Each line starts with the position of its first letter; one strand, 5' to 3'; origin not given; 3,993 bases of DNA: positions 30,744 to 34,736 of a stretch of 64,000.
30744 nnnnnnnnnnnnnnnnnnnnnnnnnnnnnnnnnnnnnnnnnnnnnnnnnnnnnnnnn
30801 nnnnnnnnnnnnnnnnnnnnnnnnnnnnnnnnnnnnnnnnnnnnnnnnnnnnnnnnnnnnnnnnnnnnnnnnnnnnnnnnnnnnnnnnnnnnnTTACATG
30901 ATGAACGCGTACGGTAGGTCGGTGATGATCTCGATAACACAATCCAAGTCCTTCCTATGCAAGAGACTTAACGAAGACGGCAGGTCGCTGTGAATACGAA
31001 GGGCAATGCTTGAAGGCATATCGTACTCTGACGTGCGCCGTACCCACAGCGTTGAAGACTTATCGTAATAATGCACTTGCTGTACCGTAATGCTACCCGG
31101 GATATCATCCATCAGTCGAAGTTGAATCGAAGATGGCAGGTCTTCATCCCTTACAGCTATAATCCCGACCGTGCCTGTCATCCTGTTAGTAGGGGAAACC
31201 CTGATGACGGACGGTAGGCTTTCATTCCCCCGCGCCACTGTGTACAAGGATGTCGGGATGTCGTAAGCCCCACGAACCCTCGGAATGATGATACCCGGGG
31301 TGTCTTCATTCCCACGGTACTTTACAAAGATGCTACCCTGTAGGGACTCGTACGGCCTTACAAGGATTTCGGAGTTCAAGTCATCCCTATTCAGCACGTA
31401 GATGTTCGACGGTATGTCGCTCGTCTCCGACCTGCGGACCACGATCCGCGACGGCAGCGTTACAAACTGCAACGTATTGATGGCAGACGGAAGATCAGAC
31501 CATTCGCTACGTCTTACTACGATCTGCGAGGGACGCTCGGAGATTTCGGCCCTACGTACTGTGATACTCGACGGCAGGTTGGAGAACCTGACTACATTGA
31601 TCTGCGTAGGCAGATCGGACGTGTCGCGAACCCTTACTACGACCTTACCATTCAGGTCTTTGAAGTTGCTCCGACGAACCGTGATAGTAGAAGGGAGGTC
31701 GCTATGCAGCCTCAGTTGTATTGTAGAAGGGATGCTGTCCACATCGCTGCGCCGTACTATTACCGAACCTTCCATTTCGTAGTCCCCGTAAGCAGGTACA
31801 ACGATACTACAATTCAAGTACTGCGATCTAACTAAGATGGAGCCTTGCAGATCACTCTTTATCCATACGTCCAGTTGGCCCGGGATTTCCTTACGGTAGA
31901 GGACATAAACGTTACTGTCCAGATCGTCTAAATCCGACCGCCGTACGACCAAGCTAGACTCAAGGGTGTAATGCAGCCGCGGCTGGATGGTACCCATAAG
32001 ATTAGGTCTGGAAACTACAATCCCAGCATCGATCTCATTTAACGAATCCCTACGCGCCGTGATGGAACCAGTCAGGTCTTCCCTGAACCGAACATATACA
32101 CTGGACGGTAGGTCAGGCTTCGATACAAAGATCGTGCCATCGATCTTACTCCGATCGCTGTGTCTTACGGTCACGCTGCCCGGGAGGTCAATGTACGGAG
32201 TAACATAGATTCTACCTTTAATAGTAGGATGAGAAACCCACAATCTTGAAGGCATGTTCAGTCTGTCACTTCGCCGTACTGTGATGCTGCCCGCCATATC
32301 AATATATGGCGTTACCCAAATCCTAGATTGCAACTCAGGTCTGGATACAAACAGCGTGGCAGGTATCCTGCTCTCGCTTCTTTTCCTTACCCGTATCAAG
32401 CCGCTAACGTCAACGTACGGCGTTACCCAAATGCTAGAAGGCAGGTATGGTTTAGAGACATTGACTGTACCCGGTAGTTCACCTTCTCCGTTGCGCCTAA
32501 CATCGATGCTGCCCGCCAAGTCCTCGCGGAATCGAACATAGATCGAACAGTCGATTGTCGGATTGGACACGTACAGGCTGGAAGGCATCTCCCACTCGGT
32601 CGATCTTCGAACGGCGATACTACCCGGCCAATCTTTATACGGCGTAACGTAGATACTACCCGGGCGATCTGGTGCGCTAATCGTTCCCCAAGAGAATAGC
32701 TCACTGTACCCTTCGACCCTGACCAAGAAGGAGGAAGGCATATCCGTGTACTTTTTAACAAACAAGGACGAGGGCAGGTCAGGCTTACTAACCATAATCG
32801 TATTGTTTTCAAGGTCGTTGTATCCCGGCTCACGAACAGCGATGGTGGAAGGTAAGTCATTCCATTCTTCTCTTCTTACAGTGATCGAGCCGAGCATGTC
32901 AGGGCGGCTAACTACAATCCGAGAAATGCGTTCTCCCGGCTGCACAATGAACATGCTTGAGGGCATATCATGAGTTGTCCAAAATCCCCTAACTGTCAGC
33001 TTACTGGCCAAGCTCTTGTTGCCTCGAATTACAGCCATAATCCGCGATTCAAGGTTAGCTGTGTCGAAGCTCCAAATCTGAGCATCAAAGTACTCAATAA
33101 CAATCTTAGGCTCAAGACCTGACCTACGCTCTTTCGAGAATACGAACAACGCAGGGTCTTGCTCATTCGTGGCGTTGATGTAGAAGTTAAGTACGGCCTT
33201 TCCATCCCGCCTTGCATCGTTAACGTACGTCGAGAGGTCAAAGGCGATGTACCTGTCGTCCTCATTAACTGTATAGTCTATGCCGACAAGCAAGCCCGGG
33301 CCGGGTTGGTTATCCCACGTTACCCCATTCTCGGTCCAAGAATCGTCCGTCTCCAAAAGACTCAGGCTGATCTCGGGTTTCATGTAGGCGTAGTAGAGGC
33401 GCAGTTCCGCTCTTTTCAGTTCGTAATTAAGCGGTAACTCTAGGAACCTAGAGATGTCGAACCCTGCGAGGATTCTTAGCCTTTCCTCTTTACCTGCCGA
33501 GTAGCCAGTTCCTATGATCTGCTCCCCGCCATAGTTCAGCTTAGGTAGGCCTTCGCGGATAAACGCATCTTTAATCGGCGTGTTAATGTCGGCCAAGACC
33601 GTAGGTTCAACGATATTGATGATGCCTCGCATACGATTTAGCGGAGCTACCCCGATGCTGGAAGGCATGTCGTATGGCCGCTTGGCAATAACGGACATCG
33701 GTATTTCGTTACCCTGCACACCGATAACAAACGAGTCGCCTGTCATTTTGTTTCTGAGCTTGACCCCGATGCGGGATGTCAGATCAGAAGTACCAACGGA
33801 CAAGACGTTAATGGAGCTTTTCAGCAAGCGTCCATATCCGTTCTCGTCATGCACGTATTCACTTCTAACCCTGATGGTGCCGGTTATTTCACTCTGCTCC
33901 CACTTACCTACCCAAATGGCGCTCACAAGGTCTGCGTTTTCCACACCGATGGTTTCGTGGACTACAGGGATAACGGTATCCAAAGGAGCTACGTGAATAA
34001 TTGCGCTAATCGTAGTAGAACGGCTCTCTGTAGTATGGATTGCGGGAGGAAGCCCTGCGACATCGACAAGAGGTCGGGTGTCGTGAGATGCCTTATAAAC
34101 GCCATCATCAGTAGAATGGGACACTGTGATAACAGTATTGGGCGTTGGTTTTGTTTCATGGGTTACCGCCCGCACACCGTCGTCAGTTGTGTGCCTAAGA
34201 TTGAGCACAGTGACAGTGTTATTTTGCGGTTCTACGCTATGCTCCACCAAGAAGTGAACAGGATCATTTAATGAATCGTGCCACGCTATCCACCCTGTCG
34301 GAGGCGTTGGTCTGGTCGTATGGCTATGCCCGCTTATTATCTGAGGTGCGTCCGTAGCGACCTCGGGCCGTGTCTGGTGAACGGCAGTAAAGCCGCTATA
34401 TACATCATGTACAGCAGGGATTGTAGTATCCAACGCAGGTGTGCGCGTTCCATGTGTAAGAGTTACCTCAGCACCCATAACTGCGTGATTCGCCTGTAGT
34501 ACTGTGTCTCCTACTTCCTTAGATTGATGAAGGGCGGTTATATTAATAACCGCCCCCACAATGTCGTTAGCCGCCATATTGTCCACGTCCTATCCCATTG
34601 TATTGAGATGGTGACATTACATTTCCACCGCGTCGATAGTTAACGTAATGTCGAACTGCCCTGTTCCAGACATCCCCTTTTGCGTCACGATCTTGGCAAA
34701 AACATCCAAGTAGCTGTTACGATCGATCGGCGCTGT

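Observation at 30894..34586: Terminal 1230-aa protein built from about 60 tandem 11-residue repeats (D-L/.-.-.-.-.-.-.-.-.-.): candidate beta-solenoid, plus a second N-terminal repeat class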

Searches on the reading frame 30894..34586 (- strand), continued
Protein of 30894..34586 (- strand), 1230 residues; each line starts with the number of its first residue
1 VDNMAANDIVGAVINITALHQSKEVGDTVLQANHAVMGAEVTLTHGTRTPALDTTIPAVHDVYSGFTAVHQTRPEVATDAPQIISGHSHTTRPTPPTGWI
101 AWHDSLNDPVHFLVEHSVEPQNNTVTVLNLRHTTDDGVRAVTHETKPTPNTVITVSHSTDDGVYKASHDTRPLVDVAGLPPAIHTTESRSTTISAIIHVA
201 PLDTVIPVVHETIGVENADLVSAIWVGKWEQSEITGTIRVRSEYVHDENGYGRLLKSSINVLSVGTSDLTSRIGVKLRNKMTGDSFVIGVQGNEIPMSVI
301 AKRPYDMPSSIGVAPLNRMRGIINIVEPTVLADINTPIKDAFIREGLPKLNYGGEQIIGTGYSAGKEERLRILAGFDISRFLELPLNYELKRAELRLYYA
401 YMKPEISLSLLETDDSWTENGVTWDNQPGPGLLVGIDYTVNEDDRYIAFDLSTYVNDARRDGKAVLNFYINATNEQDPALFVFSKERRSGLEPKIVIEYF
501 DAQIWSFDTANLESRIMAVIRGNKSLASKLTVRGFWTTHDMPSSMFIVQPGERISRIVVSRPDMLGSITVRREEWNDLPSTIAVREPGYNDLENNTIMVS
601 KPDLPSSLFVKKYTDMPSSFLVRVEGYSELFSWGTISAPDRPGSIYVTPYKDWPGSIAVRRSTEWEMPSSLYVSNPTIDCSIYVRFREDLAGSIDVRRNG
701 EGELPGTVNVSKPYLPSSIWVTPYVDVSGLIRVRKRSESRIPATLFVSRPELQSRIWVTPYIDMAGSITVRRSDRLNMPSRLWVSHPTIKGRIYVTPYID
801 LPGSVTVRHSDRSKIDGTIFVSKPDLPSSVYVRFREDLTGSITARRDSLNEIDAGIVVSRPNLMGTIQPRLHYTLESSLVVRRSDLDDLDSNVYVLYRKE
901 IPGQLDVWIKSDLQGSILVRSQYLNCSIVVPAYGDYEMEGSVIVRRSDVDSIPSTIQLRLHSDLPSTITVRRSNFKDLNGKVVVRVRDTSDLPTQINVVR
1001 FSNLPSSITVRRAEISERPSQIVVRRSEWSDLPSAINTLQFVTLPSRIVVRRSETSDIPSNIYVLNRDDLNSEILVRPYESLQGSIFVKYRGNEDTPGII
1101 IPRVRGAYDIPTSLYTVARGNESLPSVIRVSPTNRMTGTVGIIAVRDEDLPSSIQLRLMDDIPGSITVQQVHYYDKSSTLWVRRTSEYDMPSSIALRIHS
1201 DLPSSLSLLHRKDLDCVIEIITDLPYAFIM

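Call 70: find_encoding_contigs(protein=P0004, flank=10000, max_places=1)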
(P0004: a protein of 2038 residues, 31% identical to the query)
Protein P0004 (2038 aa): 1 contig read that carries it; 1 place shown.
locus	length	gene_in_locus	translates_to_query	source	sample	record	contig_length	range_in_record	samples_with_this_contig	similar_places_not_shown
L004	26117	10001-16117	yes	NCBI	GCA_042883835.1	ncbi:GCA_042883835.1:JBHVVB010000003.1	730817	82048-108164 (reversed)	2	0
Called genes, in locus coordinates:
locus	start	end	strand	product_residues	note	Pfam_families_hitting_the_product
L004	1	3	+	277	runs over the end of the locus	-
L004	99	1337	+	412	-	-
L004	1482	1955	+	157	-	-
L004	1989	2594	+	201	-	-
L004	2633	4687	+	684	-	-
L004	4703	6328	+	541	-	-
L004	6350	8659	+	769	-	PF00415:RCC1 (weak), PF25390:WD40_RLD, PF13540:RCC1_2 (weak), PF00415:RCC1, PF13540:RCC1_2, PF00415:RCC1 (weak), PF25390:WD40_RLD, PF00415:RCC1, +3 more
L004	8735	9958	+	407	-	-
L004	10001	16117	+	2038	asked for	PF24517:CBM96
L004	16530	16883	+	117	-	-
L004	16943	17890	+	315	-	PF01510:Amidase_2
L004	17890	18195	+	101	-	-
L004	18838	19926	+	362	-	PF06970:RepA_N (faint), PF13730:HTH_36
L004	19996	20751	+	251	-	PF01695:IstB_IS21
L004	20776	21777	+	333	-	PF02511:Thy1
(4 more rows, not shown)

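Call 73: get_annotated_region(hit=H6, flank=7000)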
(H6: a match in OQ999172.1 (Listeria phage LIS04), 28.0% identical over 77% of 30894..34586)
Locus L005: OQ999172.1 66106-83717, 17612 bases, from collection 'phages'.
description: Listeria phage LIS04, complete genome.
organism: Listeria phage LIS04 (NCBI taxid 3058626)
taxonomy: Viruses; Duplodnaviria; Heunggongvirae; Uroviricota; Caudoviricetes; Thornevirus; Thornevirus SP15
host: Listeria innocua ATCC 51742; source: paddy soil; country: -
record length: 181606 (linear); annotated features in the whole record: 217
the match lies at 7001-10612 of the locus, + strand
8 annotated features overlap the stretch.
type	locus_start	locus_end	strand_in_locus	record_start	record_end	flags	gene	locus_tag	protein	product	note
CDS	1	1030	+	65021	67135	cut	-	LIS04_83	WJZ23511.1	hypothetical protein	-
CDS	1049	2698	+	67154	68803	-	-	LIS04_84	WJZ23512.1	hypothetical protein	-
CDS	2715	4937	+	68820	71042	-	-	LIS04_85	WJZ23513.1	regulator of chromosome condensation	regulator of chromosome condensation, RCC1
CDS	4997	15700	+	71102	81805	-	-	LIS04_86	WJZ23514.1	pectin lyase fold/virulence factor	-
CDS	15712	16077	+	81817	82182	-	-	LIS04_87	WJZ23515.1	hypothetical protein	-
CDS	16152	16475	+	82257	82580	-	-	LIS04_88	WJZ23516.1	hypothetical protein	-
CDS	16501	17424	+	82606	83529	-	-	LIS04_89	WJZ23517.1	hypothetical protein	-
CDS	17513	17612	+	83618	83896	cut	-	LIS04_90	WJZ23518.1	hypothetical protein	-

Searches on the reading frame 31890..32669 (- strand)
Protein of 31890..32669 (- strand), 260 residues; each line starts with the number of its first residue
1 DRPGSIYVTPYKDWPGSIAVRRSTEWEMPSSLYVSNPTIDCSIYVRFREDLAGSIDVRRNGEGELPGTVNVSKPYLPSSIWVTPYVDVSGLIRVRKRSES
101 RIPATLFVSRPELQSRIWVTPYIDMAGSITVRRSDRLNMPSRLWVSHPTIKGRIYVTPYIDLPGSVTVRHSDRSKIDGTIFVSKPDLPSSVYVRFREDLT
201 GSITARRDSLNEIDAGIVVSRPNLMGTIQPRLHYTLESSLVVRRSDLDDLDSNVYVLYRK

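Call 49: search_solved_structures(query=A2, max_evalue=10)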
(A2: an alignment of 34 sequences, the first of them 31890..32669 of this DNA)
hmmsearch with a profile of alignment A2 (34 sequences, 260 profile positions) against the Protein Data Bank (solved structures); distinct sequences matched with E-value up to 10: 1.
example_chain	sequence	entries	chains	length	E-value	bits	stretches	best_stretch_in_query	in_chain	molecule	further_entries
9mqo_B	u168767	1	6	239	0.62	12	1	171-206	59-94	CA10v2 Fab heavy chain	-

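Call 54: predict_structure(alignment_id=A2)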
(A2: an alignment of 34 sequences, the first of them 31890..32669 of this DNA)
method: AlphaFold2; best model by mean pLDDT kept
length: 260 residues; sequences in the alignment: 34
mean_pLDDT: 49.5   pTM: 0.42
mean pLDDT of the five models: 49.5, 47.9, 46.3, 46.3, 46.3
residues with pLDDT >= 90: 0; 70-90: 0; 50-70: 117; < 50: 143
segments of 3 or more residues with pLDDT < 50: 21-25, 57-67, 74-76, 83-90, 94-98, 100-102, 111-113, 121-127, 133-139, 146-149, 170-177, 185-189, 208-215, 220-227, 230-260
pLDDT, mean of each block of 10 residues (from residue 1): 56 54 49 54 55 50 46 50 46 48 50 54 50 49 51 55 51 49 50 53 50 47 45 44 43 39
secondary structure, 60 per line:
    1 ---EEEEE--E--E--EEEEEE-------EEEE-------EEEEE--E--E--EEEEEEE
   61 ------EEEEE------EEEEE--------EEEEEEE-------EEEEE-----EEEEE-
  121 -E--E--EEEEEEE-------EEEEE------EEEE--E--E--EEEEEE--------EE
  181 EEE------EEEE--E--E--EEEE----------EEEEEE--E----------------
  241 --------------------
elements in order: E4-8 E17-22 E30-33 E41-45 E54-60 E67-71 E78-82 E91-97 E105-109 E115-119 E128-134 E142-146 E153-156 E165-170 E179-183 E190-193 E202-205 E216-221

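Call 60: fold_search(model_id=the predicted structure, library=viral)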
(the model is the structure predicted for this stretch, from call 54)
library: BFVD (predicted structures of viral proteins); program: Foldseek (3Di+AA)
matches with E <= 10: 162; with E <= 0.001: 0
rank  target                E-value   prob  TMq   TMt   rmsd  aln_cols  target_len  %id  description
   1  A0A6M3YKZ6            2.2e-02  0.18  0.19  0.09  17.2       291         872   20  (no name in the UniProt tables at hand)
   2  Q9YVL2                1.1e-01  0.14  0.20  0.10  20.4       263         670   10  Uncharacterized protein [Melanoplus sanguinipes entomopoxvirus]
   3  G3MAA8                1.4e-01  0.08  0.19  0.10  18.6       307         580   20  Gp367 [Bacillus phage G]
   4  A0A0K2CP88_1          1.5e-01  0.07  0.16  0.08  18.1       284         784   23  Carbohydrate-binding module family 96 domain-containing protein [Brevibacillus phage SecTim467]
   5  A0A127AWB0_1          1.5e-01  0.06  0.15  0.05  19.2       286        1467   29  Pectate lyase [Bacillus phage SP-15]
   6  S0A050                2.5e-01  0.02  0.11  0.06  22.5       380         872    8  Structural protein [Cellulophaga phage phi17:2]
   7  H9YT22                2.8e-01  0.20  0.29  0.13  14.4       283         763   13  (no name in the UniProt tables at hand)
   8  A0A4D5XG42            4.9e-01  0.16  0.24  0.08  16.1       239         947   12  Uncharacterized protein [Pithovirus LCPAC102]
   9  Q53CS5                4.9e-01  0.03  0.14  0.13  19.4       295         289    8  JM145 [macacine gammaherpesvirus 11]
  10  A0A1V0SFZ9            5.2e-01  0.02  0.07  0.07  22.4       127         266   16  Uncharacterized protein [Hokovirus HKV1]
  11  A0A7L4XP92            5.7e-01  0.03  0.14  0.09  21.7       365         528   10  (no name in the UniProt tables at hand)
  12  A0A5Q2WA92            6.0e-01  0.03  0.13  0.04  18.7       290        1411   12  (no name in the UniProt tables at hand)
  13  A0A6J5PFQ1            6.0e-01  0.02  0.14  0.08  18.2       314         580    9  Uncharacterized protein [uncultured Caudovirales phage]
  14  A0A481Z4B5            6.3e-01  0.10  0.21  0.31  14.4       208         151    7  Capsid protein (Fragment) [Pithovirus LCPAC102]
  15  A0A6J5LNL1            7.8e-01  0.04  0.18  0.08  17.8       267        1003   10  Uncharacterized protein [uncultured Caudovirales phage]
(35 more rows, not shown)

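Call 72: find_homologous_proteins(query=A2, max_evalue=1e-10)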
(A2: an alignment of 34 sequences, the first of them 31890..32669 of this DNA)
Query A2 (34 sequences) (260 aa, profile of the alignment): 4 proteins with E <= 1e-10 among 8000 candidates.
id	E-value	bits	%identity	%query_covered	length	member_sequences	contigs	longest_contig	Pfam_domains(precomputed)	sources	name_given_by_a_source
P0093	5.9e-49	184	25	78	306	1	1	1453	-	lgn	-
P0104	3.3e-32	129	28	80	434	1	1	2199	-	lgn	-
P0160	1.0e-27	115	26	66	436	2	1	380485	PF24517.3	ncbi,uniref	ncbi:DNRLRE domain-containing protein [Paenibacillus sp. NPDC057967]|uniref:DNRLRE domain-containing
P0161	2.7e-22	97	24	56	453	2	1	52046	PF24517.3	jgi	jgi:hypothetical protein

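Call 79: fold_search(model_id=the predicted structure, library=pdb)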
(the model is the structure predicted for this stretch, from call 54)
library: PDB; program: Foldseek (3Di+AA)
matches with E <= 10: 4; with E <= 0.001: 0
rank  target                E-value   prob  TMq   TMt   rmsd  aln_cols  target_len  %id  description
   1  4yzx_A                6.7e+00  0.01  0.16  0.19  16.6       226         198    7  C. bescii Family 3 pectate lyase double mutant K108A/D107N in complex with trigalacturonic acid (released 2015-12-23)
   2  3t9g_B                7.5e+00  0.01  0.13  0.16  16.3       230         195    7  The crystal structure of family 3 pectate lyase from Caldicellulosiruptor bescii (released 2012-05-09)
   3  6mzp_A                8.7e+00  0.01  0.10  0.09  22.3       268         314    7  Zebrafish betaglycan orphan domain structure from orthorhombic crystal form (released 2019-08-21)
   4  4u49_B                9.2e+00  0.01  0.18  0.16  17.2       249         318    8  Crystal structure of Pectate Lyase Pel3 from Pectobacterium carotovorum with two monomers in the A.U (released 2015-08-05)
